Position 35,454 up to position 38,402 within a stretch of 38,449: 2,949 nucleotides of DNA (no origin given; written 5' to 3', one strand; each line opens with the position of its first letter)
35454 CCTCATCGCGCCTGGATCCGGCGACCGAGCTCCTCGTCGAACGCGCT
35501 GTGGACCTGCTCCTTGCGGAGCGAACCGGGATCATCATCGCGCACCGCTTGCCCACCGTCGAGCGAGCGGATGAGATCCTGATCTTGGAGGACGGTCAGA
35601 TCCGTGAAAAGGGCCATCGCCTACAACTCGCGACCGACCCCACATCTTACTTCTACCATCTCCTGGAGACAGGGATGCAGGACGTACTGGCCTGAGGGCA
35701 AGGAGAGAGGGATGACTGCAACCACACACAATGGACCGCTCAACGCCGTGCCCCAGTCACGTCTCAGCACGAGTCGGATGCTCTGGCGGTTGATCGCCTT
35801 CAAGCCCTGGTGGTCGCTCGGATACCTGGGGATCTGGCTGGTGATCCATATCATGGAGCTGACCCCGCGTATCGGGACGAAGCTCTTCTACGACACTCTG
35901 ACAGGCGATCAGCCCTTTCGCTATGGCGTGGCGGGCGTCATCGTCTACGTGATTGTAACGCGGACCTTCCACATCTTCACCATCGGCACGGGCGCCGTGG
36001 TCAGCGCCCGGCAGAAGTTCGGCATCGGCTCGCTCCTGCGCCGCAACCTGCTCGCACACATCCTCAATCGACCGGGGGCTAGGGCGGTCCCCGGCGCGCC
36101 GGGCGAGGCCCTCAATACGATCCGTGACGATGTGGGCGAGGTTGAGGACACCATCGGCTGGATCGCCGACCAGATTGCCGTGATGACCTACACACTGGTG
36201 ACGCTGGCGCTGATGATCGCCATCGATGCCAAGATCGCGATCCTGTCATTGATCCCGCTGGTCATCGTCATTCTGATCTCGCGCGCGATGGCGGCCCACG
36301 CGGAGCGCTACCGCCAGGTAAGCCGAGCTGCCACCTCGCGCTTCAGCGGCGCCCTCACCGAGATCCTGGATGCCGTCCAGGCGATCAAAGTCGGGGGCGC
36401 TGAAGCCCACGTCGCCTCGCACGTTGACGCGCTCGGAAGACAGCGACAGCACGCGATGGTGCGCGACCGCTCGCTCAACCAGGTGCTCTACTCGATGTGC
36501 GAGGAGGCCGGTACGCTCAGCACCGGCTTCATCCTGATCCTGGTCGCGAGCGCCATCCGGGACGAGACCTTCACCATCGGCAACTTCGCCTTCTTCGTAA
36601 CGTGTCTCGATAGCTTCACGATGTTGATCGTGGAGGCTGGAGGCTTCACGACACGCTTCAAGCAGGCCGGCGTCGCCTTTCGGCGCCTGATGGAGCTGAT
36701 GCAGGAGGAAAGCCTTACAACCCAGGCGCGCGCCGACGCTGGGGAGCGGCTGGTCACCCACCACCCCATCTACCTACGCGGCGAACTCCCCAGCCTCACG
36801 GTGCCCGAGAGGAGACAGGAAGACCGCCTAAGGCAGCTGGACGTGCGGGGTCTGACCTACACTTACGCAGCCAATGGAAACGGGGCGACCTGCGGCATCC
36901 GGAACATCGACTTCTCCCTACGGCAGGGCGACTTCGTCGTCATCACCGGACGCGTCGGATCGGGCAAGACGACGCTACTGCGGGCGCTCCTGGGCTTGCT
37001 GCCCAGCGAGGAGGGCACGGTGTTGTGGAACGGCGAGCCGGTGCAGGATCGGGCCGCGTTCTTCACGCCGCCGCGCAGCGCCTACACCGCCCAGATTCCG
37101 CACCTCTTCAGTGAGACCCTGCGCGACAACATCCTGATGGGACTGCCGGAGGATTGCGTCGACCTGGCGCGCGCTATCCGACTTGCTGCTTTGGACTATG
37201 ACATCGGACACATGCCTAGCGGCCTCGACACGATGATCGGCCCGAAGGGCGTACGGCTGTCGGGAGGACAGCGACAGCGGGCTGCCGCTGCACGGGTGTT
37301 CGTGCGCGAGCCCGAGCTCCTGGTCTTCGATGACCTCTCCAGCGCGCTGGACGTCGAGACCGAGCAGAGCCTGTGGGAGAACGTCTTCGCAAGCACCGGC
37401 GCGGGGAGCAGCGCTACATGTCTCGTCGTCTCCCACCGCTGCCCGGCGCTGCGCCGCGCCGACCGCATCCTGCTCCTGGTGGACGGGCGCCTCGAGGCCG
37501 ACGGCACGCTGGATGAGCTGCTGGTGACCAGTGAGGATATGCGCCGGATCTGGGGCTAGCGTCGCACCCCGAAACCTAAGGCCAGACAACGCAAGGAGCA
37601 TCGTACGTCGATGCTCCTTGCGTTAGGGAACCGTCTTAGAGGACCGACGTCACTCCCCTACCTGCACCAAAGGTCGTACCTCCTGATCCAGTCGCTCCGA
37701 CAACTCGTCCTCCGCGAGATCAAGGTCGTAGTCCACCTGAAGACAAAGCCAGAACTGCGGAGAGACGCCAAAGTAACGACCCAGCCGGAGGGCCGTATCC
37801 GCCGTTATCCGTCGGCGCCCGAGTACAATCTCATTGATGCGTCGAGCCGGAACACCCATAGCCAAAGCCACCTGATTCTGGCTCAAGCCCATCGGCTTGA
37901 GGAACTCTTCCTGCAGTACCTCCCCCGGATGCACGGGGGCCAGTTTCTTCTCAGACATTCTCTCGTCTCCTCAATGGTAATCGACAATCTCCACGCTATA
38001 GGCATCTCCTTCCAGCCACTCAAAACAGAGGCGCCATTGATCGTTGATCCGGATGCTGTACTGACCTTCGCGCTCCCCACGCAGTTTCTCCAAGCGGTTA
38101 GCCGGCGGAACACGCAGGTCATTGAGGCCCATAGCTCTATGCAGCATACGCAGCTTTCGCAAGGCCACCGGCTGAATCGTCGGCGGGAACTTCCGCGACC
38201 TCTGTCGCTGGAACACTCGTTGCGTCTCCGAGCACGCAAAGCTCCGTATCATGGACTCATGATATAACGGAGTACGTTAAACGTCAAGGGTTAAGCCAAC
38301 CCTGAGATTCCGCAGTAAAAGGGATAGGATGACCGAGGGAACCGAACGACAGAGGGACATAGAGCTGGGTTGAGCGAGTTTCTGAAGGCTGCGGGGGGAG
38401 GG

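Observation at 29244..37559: Heliorhodopsin flanked by a triple-GAF two-component system and a divergent heterodimeric ABC exporter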

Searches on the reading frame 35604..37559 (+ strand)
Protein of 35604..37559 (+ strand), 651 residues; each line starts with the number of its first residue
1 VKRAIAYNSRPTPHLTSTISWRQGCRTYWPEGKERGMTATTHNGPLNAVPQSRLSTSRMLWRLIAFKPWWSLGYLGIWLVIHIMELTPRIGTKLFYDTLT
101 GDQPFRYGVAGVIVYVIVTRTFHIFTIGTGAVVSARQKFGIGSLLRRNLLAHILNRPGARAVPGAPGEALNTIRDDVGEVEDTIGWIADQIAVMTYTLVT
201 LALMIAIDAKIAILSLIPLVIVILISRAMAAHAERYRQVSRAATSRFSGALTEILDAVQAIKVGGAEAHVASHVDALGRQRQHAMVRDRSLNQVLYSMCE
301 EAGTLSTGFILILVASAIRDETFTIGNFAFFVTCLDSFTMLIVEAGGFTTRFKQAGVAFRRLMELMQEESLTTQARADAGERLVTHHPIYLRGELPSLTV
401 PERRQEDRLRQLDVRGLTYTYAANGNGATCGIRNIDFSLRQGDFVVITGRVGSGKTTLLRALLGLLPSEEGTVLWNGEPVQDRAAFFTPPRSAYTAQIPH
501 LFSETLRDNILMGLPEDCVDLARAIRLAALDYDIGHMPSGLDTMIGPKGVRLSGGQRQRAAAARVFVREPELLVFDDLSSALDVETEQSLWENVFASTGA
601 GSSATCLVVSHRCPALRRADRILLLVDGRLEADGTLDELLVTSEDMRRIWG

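Call 3: search_protein_families(library=pfam, proteins=[window:35604-37559:+], max_evalue=0.01)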
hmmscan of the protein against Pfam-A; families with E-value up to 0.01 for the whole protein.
window:35604-37559:+ (651 aa): 14 families
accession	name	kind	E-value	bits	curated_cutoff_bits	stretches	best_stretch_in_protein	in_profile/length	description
PF00005.33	ABC_tran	-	1.3e-22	81.3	25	1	433-577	2-134/137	ABC transporter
PF00664.28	ABC_membrane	-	1.7e-11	44.8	28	1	140-337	71-269/274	ABC transporter transmembrane region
PF13401.12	AAA_22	-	5.4e-06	27.2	27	1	441-520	4-64/130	AAA domain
PF13191.12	AAA_16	-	4.7e-05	24.4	32.6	1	442-579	24-142/167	AAA ATPase domain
PF02463.25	SMC_N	-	6.3e-05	22.9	40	0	551-623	136-209/220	RecF/RecN/SMC N terminal domain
PF25199.1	nSTAND_NTPase5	-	0.00013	22.2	34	1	441-482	40-82/145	Novel STAND NTPase 5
PF13555.12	AAA_29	-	0.00023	21.3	27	1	436-470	18-50/61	P-loop containing region of AAA domain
PF13304.12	AAA_21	-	0.00029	21.5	27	1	444-491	1-51/304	AAA domain, putative AbiEii toxin, Type IV TA system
PF02492.25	cobW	-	0.0012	18.8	20.7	1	445-464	3-22/180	CobW/HypB/UreG, nucleotide-binding domain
PF13476.12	AAA_23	-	0.0015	19.7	27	1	434-463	14-40/201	AAA domain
PF05729.18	NACHT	-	0.0024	18.2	26.7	0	444-466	2-24/167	NACHT domain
PF20720.3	nSTAND3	-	0.0032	17.6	27.2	1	439-466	14-41/155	Novel STAND NTPase 3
PF00437.27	T2SSE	-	0.0047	16.1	24.9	1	444-471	144-171/370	Type II/IV secretion system protein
PF02367.23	TsaE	-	0.0077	16.6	26.6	0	438-466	17-45/128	Threonylcarbamoyl adenosine biosynthesis protein TsaE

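Call 19: search_solved_structures(query=window:35712-37559:+, max_evalue=1e-20)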
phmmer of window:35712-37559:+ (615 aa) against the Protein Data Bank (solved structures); distinct sequences matched with E-value up to 1e-20: 271 (the best 60 are shown).
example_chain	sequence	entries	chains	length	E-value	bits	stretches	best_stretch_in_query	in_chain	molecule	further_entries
8zpx_B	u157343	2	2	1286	8e-58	199.6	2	396-608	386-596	ABC transporter B family member 1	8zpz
9juj_A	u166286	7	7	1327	8.9e-58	199.5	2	396-608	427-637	ABC transporter B family member 1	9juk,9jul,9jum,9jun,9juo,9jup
8zq4_B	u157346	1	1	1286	2.8e-57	197.8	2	396-608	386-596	ABC transporter B family member 1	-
4f4c_A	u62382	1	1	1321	3.1e-56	194.4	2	396-604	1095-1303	Multidrug resistance protein pgp-1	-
7niu_A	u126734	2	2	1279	4.7e-55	190.5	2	376-604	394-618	Isoform 2 of Phosphatidylcholine translocator ABCB4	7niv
6s7p_A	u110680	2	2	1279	1.6e-54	188.7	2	376-604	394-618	Phosphatidylcholine translocator ABCB4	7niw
6qex_A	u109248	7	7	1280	7.9e-54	186.4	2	375-604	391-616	Multidrug resistance protein 1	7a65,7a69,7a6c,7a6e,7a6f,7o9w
8sa0_A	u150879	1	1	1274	8.1e-54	186.4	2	375-604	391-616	ATP-dependent translocase ABCB1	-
8gmg_A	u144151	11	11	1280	8.2e-54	186.4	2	375-604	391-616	ATP-dependent translocase ABCB1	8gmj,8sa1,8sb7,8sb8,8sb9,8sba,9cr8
8y6h_A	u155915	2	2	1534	1.3e-53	185.7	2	375-604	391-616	ATP-dependent translocase ABCB1,mNeonGreen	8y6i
6c0v_A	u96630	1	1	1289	3e-53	184.5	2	375-604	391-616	Multidrug resistance protein 1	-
6ujp_A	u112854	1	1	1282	8.7e-53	183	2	396-605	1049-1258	ATP-dependent translocase ABCB1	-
6ujw_A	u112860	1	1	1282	8.8e-53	183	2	396-605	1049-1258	ATP-dependent translocase ABCB1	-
6ujt_A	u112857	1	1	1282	8.8e-53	183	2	396-605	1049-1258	ATP-dependent translocase ABCB1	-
6ujs_A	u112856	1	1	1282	8.8e-53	183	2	396-605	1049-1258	ATP-dependent translocase ABCB1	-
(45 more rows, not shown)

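Call 64: search_protein_families(library=ncbifam, proteins=[window:35712-37559:+], max_evalue=0.00001)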
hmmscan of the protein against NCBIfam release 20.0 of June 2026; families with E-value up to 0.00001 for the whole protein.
window:35712-37559:+ (615 aa): 168 families (the best 25 are shown)
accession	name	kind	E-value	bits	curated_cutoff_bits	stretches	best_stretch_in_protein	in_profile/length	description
TIGR03375.1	type_I_sec_LssB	subfamily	2.2e-58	198.1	693.1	2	375-606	465-691/696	type I secretion system permease/ATPase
TIGR03797.1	NHLM_micro_ABC2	equivalog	2.8e-54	184.8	709.4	2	375-605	451-673/686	NHLP bacteriocin export ABC transporter permease/ATPase subunit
TIGR02203.1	MsbA_lipidA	equivalog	8.2e-53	179.7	602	2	375-605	331-557/572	lipid A export permease/ATP-binding protein MsbA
TIGR02857.1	CydD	equivalog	1.2e-52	179.6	435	2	354-588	320-528/529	thiol reductant ABC exporter subunit CydD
TIGR02868.1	CydC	equivalog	5.7e-51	173.7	329.05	1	129-576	108-529/530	thiol reductant ABC exporter subunit CydC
TIGR03796.1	NHLM_micro_ABC1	equivalog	2e-49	168.5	853.3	1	56-606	177-701/710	NHLP family bacteriocin export ABC transporter peptidase/permease/ATPase subunit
TIGR00958.1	3a01208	subfamily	6.2e-47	160.3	874.6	1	396-605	497-702/711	antigen peptide transporter 2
NF045513.1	HepA_fam_ABC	equivalog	9.8e-45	153.1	725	2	394-605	388-597/610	heterocyst formation ABC transporter subunit HepA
TIGR02204.1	MsbA_rel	hypoth_equivalog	2.4e-42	145.3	780.4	1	109-608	93-566/576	ABC transporter, permease/ATP-binding protein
NF000474.1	tet_ABC_46_A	exception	3.1e-42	144.8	1250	1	383-605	337-556/574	tetracycline efflux ABC transporter Tet(46) subunit A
TIGR01846.1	type_I_sec_HlyB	subfamily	6.2e-42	143.8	725.55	1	394-613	471-688/694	type I secretion system permease/ATPase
NF008055.0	PRK10789.1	equivalog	4.4e-41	141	845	1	162-607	147-561/590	SmdA family multidrug ABC transporter permease/ATP-binding protein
NF008364.0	PRK11160.1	equivalog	2e-39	135.7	630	1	151-609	138-567/575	heme ABC transporter ATP-binding protein/permease CydC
NF008381.0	PRK11176.1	equivalog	6.3e-39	133.8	867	1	375-606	341-568/582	lipid A ABC transporter ATP-binding protein/permease MsbA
TIGR01842.1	type_I_sec_PrtD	subfamily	2.2e-37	128.8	510.15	1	387-604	325-541/544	type I secretion system permease/ATPase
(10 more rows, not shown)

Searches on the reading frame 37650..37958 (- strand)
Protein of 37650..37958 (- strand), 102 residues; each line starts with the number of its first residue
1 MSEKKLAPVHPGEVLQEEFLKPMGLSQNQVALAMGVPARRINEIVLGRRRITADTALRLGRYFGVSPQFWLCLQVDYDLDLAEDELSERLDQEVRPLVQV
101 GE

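Call 3: search_protein_families(library=pfam, proteins=[window:37650-37958:-], max_evalue=0.01)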
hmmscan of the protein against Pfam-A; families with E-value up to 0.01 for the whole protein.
window:37650-37958:- (102 aa): 3 families
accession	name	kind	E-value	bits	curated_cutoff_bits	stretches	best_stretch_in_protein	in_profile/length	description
PF01381.28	HTH_3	-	4e-11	43.2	23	1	18-70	3-55/55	Helix-turn-helix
PF13560.12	HTH_31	-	2.4e-05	25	27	1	24-67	14-58/64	Helix-turn-helix domain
PF12844.13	HTH_19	-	0.00063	20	30.2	1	24-73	12-60/64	Helix-turn-helix domain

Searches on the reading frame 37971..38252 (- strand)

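Call 3: search_protein_families(library=pfam, proteins=[window:37971-38252:-], max_evalue=0.01)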
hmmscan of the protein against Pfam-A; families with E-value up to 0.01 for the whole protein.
window:37971-38252:- (93 aa): 1 family
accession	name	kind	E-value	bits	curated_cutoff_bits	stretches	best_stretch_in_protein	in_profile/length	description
PF05015.19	HigB-like_toxin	-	3.8e-20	72.6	27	1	4-93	2-91/91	RelE-like toxin of type II toxin-antitoxin system HigB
